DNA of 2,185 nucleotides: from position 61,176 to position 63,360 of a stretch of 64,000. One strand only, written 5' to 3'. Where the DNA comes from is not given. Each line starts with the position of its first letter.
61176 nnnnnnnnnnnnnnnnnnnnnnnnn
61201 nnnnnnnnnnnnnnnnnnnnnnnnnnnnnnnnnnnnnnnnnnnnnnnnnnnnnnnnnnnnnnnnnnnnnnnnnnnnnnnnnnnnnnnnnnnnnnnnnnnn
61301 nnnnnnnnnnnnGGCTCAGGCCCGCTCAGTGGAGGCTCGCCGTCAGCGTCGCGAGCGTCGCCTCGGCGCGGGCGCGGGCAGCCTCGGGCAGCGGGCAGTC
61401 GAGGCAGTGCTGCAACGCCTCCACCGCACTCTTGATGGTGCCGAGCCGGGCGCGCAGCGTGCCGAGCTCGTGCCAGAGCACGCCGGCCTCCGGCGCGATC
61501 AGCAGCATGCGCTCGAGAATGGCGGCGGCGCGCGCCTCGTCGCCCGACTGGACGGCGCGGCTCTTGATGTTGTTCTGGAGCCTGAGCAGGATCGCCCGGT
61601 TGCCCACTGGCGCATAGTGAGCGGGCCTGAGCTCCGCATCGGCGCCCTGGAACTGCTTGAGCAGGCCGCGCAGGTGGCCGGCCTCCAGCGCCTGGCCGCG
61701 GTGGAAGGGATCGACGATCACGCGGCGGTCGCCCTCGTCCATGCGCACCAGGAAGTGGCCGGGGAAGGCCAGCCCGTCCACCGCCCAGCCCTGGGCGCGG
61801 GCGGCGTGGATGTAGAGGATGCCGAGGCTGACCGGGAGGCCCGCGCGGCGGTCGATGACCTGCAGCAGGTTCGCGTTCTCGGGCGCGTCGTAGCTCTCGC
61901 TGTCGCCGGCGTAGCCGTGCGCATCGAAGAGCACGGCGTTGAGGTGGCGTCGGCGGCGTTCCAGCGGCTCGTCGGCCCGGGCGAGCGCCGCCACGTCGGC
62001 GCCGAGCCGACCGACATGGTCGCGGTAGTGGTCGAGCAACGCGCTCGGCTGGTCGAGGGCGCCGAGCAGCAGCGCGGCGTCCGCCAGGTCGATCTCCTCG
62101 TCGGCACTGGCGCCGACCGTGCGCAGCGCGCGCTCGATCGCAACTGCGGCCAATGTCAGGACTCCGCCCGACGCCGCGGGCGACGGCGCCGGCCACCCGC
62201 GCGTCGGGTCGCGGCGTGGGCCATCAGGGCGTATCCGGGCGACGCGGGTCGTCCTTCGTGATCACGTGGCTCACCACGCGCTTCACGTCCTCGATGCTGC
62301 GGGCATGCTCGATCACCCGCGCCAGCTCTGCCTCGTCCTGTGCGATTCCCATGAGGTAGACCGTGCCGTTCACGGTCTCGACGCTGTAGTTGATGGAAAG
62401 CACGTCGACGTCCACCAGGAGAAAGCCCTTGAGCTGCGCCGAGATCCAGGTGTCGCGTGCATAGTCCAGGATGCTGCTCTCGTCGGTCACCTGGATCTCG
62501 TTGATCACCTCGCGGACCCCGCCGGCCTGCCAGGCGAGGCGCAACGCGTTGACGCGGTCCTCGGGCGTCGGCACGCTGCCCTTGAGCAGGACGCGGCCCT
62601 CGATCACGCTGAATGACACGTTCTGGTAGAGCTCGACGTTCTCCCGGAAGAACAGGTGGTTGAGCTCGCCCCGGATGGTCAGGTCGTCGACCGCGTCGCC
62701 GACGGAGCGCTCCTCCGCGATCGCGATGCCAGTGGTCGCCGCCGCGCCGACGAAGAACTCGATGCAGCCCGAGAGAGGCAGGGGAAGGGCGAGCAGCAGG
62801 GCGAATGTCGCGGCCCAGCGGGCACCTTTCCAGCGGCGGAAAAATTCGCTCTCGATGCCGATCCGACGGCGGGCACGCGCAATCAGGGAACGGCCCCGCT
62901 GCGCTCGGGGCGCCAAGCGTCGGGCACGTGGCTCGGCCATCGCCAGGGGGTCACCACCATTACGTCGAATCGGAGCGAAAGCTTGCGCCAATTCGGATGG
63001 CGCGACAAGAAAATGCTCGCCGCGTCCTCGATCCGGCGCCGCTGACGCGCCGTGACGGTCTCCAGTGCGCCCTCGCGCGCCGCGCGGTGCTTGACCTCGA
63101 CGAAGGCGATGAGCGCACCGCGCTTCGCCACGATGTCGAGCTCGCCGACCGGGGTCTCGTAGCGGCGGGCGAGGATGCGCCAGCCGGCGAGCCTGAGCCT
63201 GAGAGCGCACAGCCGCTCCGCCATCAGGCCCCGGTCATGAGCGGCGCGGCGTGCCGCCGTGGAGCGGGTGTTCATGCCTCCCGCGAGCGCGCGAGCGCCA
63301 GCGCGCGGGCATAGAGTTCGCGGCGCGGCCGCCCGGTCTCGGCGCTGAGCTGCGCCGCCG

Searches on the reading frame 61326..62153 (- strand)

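Call 58: search_protein_families(library=pfam, proteins=[window:61326-62153:-], max_evalue=0.001)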
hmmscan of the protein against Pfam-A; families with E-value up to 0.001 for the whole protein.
window:61326-62153:- (275 aa): 2 families
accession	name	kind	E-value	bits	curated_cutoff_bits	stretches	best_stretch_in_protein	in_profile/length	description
PF13369.12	Transglut_core2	-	1.1e-42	145.6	23.5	1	42-194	2-155/155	Transglutaminase-like superfamily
PF13371.12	TPR_9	-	5.3e-11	42.8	35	1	196-254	1-60/73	Tetratricopeptide repeat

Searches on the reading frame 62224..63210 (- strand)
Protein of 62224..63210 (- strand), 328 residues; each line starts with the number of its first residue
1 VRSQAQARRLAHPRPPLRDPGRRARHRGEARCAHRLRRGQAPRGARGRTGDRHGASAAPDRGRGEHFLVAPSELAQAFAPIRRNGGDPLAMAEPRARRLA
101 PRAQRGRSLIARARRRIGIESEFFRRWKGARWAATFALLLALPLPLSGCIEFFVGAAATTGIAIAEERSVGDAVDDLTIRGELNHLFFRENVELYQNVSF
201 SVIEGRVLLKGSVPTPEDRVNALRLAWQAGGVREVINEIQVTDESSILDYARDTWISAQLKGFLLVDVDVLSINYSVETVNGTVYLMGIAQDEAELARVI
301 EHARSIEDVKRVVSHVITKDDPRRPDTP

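Call 58: search_protein_families(library=pfam, proteins=[window:62224-63210:-], max_evalue=0.001)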
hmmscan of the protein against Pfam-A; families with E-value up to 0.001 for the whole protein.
window:62224-63210:- (328 aa): 1 family
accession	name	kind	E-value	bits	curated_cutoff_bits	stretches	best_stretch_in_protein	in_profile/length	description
PF04972.22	BON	-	1.2e-23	83.6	27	2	253-317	2-66/69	BON domain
